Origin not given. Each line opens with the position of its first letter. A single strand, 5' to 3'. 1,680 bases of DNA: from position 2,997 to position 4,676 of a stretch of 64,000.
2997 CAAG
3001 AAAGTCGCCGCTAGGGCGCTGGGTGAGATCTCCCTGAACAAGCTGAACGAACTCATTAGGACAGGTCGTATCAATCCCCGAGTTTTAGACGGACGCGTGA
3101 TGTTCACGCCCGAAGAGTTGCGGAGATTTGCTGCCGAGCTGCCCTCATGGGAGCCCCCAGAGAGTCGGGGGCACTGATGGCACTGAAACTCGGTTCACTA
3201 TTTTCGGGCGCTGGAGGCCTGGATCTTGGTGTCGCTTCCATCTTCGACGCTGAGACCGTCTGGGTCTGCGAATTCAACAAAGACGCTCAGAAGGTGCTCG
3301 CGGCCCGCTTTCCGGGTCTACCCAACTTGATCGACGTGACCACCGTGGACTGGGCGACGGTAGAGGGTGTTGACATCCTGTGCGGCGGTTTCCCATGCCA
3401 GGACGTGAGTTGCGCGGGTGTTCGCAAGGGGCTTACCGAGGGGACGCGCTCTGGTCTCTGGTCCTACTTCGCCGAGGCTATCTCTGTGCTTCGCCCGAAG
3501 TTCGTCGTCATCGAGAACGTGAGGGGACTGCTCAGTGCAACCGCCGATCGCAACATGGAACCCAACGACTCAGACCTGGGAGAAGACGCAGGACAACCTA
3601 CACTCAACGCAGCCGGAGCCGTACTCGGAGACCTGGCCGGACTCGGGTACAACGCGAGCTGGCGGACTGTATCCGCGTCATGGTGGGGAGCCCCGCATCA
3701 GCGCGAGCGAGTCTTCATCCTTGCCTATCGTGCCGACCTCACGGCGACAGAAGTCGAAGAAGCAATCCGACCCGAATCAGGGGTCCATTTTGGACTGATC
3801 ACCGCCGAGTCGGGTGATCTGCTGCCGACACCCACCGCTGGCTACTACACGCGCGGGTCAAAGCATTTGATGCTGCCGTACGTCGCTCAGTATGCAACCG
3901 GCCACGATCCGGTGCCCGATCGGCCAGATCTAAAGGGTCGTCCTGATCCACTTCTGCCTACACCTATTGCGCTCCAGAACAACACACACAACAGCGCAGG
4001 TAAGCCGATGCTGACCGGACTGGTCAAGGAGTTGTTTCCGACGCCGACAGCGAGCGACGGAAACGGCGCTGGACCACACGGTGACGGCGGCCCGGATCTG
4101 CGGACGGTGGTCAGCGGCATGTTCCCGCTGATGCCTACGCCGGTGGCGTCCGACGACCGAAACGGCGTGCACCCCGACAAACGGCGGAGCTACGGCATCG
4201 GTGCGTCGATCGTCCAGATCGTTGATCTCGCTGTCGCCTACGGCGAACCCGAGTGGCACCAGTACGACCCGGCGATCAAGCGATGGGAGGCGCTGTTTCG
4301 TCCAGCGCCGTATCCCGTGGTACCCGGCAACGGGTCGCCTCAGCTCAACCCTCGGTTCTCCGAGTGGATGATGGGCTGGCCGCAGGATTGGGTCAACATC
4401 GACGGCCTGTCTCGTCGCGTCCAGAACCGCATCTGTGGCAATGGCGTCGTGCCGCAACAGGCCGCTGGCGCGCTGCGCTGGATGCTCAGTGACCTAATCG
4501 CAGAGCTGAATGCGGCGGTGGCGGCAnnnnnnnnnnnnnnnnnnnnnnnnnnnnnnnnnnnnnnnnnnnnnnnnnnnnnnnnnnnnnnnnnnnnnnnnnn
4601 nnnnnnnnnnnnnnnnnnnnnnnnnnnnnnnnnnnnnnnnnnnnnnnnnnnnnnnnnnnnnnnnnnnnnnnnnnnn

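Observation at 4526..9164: Nuclease-dead paralog of the RecB/Cas4-like exonuclease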

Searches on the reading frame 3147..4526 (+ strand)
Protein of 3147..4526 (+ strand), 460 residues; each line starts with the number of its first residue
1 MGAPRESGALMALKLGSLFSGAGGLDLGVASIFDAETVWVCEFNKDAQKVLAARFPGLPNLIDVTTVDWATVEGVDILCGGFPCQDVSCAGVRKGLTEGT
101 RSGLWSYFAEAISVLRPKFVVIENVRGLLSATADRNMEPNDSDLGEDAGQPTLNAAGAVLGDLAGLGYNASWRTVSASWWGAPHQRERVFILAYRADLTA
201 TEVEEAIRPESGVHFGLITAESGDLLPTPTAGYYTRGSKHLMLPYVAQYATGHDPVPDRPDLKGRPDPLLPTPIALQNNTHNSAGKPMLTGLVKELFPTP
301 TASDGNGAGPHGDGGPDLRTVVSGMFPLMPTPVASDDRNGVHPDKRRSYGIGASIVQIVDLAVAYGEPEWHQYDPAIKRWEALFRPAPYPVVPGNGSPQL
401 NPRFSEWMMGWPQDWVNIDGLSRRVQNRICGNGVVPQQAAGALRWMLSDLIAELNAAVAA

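Call 4: search_protein_families(library=pfam, proteins=[window:3147-4526:+], max_evalue=0.1)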
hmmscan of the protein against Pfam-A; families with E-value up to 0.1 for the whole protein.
window:3147-4526:+ (460 aa): 1 family
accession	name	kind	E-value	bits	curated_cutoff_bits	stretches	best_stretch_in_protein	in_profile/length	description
PF00145.23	DNA_methylase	-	2.7e-39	135.9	22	1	14-202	2-171/324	C-5 cytosine-specific DNA methylase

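Call 5: search_protein_families(library=phrogs, proteins=[window:3147-4526:+], max_evalue=0.01)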
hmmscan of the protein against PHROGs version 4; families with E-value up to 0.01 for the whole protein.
window:3147-4526:+ (460 aa): 9 families
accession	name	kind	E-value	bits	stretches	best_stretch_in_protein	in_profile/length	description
phrog_116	-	other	2.8e-71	241.9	1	9-454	204-497/779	DNA methyltransferase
phrog_363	-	other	8.2e-67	226.6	1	9-444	50-310/327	DNA methyltransferase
phrog_1008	-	other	6.6e-50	171.4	1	268-455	133-326/329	DNA methyltransferase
phrog_29583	-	other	3e-22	80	1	60-196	63-191/468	DNA methyltransferase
phrog_10223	-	other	2.7e-21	76.6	1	364-448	5-102/103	DNA methyltransferase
phrog_32758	-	other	8e-11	42.9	1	157-196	6-45/154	DNA methyltransferase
phrog_5999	-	other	2.2e-10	41.5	1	16-110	6-104/109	DNA methyltransferase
phrog_864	-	DNA, RNA and nucleotide metabolism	8.8e-05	22.1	1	71-199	692-827/1064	DNA primase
phrog_26627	-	unknown function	0.0052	18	0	399-421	34-56/71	-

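Call 36: search_protein_families(library=padloc, proteins=[window:3147-4526:+], max_evalue=0.01)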
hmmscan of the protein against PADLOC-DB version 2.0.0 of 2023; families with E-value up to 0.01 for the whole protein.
window:3147-4526:+ (460 aa): 57 families (the best 25 are shown)
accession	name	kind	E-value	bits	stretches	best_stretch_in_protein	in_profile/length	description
PDLC03272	MTase_II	-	4.8e-44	149.1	1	12-199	74-240/407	Type II methyltransferase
PDLC03378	MTase_II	-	1.1e-35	121.6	1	11-201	1-174/344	Type II methyltransferase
PDLC00026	DruM2|DruM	-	8.7e-31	105.7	1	17-199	9-172/336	DNA cytosine methylase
PDLC03324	MTase_II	-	4.3e-27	93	1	10-194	3-169/408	Type II methyltransferase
PDLC00027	DruM2|DruM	-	4.9e-26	89.9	1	13-200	12-177/361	DNA cytosine methylase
PDLC03286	MTase_II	-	5e-26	89.6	1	14-196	2-170/185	Type II methyltransferase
PDLC03307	MTase_II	-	1.3e-24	85.1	1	17-200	5-195/382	Type II methyltransferase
PDLC00031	DruM2|DruM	-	8.9e-24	82.3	1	14-200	13-177/361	DNA cytosine methylase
PDLC00033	DruM2|DruM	-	4.6e-23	80.1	1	15-198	24-194/368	DNA cytosine methylase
PDLC03234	MTase_II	-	1.3e-22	78.6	1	17-201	9-181/375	Type II methyltransferase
PDLC03329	MTase_II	-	1.3e-21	75.3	1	14-217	6-206/407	Type II methyltransferase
PDLC03217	MTase_II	-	2e-21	74.1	1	10-137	19-146/703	Type II methyltransferase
PDLC03718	oMTase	-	7e-20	69.6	1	11-136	1-123/362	orphan methyltransferase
PDLC00030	DruM2|DruM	-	6.3e-19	66.4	1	13-135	6-143/380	DNA cytosine methylase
PDLC03237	MTase_II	-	1.2e-18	64.5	1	15-202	796-976/1036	Type II methyltransferase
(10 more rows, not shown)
